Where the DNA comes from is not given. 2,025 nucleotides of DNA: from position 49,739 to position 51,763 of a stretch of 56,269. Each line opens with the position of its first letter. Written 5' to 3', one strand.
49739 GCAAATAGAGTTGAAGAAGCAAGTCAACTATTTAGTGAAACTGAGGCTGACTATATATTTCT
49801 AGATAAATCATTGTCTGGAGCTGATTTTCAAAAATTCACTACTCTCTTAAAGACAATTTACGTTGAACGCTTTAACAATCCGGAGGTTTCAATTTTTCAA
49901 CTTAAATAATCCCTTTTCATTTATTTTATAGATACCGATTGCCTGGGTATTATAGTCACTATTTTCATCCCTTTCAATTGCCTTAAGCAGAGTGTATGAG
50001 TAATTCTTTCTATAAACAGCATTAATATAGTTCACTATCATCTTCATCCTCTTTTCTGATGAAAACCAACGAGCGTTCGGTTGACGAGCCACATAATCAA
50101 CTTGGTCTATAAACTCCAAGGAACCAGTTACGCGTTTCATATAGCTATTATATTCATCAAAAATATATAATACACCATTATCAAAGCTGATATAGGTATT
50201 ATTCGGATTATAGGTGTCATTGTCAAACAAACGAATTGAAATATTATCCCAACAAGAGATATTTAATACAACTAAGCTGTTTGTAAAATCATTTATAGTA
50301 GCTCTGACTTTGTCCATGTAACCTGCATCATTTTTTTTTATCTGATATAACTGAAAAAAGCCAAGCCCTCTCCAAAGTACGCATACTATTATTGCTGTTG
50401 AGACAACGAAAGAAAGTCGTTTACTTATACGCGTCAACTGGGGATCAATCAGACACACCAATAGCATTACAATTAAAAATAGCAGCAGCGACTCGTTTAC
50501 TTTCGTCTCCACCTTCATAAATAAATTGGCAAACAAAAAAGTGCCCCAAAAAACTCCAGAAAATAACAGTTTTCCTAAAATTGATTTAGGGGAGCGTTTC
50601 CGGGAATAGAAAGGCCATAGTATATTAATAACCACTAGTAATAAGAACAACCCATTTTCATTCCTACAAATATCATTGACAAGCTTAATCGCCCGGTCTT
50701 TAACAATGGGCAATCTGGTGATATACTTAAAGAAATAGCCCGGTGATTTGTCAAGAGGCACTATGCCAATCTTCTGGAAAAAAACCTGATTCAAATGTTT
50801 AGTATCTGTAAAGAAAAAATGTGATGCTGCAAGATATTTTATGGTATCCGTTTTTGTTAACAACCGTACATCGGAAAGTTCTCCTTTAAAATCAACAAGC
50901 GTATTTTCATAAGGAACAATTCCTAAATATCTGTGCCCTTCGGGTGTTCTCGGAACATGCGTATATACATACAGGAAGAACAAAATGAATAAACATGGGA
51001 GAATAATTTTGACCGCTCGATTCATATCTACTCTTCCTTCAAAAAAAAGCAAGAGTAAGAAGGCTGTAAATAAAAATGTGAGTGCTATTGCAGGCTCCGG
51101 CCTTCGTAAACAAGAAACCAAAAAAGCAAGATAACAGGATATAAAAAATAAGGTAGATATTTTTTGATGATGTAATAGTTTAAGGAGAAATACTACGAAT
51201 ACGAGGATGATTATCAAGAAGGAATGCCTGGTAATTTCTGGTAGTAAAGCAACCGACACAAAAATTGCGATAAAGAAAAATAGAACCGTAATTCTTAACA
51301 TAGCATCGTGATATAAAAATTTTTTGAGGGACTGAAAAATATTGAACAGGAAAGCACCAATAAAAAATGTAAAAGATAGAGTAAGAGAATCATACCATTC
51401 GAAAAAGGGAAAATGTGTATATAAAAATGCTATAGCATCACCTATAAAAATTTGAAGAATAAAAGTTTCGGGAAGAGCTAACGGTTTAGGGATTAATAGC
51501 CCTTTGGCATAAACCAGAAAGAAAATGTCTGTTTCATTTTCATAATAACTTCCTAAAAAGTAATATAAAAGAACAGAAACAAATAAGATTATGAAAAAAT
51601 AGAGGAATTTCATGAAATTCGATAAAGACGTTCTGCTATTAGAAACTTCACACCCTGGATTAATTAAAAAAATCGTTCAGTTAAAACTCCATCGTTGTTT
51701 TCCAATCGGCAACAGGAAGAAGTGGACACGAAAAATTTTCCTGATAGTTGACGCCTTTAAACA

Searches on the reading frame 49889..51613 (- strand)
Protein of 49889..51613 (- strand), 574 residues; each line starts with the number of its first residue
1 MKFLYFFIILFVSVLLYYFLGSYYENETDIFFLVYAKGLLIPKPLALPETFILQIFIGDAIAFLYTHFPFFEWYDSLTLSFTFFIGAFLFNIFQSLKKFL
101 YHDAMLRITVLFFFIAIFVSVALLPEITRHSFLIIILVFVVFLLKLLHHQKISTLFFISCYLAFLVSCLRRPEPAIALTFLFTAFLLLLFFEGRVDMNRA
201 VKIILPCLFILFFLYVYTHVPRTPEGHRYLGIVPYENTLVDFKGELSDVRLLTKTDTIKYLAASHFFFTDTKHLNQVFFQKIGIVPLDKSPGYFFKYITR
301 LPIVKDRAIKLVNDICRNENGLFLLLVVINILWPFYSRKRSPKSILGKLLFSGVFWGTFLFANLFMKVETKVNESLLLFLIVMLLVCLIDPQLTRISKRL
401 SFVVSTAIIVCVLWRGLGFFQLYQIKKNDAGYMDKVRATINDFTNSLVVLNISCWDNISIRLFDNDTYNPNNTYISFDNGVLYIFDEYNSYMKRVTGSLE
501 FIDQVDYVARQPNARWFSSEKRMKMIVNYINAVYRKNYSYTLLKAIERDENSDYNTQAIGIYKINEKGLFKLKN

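Call 20: search_protein_families(library=pfam, proteins=[window:49889-51613:-], max_evalue=0.01)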
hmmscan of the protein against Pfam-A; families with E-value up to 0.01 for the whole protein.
window:49889-51613:- (574 aa): 0 families

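Call 54: search_protein_families(library=pfam, proteins=[window:49889-51613:-], max_evalue=1)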
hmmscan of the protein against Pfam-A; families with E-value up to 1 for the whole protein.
window:49889-51613:- (574 aa): 1 family
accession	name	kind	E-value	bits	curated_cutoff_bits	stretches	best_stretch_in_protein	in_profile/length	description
PF13567.11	DUF4131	-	0.025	14.7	31.6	1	176-261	9-87/165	Domain of unknown function (DUF4131)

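Call 95: search_protein_families(library=ncbifam, proteins=[window:49889-51613:-], max_evalue=0.1)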
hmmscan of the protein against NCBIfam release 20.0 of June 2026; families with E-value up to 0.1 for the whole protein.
window:49889-51613:- (574 aa): 0 families
